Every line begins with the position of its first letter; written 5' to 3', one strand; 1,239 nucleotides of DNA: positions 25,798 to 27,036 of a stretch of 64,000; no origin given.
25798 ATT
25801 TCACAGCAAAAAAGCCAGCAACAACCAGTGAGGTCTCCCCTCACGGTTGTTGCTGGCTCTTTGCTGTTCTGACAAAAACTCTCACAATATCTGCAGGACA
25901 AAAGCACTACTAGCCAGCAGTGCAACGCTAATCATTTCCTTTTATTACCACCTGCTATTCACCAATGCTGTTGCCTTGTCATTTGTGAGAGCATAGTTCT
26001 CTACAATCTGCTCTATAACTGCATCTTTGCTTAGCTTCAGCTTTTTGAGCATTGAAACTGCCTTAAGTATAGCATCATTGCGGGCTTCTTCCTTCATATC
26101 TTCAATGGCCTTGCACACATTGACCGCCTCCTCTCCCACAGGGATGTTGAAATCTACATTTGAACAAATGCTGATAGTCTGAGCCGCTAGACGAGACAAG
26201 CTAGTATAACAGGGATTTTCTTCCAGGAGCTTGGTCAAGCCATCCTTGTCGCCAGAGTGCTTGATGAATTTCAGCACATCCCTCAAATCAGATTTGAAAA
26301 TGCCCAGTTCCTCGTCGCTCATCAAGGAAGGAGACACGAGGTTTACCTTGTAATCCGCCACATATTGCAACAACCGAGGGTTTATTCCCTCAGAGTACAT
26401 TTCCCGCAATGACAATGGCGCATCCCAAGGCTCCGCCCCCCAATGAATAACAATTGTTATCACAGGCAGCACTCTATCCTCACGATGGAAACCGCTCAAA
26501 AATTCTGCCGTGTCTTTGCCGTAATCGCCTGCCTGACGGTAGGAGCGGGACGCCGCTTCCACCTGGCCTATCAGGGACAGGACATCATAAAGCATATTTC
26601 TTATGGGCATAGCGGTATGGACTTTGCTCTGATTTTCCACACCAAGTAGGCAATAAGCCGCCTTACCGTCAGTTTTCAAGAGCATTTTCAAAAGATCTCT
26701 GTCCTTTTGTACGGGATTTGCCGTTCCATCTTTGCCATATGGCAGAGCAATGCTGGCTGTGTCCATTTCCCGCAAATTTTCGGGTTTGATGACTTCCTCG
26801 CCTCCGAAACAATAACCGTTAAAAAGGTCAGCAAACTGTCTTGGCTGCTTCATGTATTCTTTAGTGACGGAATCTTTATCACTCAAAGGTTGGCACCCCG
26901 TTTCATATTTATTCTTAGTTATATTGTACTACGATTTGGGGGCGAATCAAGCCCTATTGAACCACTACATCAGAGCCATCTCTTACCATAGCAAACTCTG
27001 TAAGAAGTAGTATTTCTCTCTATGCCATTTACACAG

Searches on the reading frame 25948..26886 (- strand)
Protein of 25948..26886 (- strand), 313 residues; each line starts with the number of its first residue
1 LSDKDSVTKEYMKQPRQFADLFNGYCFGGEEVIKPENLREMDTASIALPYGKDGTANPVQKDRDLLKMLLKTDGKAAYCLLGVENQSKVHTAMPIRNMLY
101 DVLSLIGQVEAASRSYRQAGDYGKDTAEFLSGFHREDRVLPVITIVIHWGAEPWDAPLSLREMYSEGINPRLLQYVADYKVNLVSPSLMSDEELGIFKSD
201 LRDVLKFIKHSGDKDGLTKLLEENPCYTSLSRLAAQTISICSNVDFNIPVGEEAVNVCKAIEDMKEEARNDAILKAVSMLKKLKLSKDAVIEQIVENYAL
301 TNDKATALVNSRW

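Call 5: search_protein_families(library=pfam, proteins=[window:25948-26886:-], max_evalue=0.01)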
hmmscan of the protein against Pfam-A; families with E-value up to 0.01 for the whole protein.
window:25948-26886:- (313 aa): 1 family
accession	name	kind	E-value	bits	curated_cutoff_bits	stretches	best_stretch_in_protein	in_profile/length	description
PF04754.18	Transposase_31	-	2.2e-05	24.6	21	1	64-219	56-183/203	Putative transposase, YhgA-like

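Call 6: search_protein_families(library=padloc, proteins=[window:25948-26886:-], max_evalue=0.01)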
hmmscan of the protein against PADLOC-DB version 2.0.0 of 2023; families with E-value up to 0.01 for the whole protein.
window:25948-26886:- (313 aa): 0 families

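Call 7: search_protein_families(library=ncbifam, proteins=[window:25948-26886:-], max_evalue=0.01)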
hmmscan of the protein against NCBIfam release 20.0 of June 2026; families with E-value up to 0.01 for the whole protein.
window:25948-26886:- (313 aa): 0 families
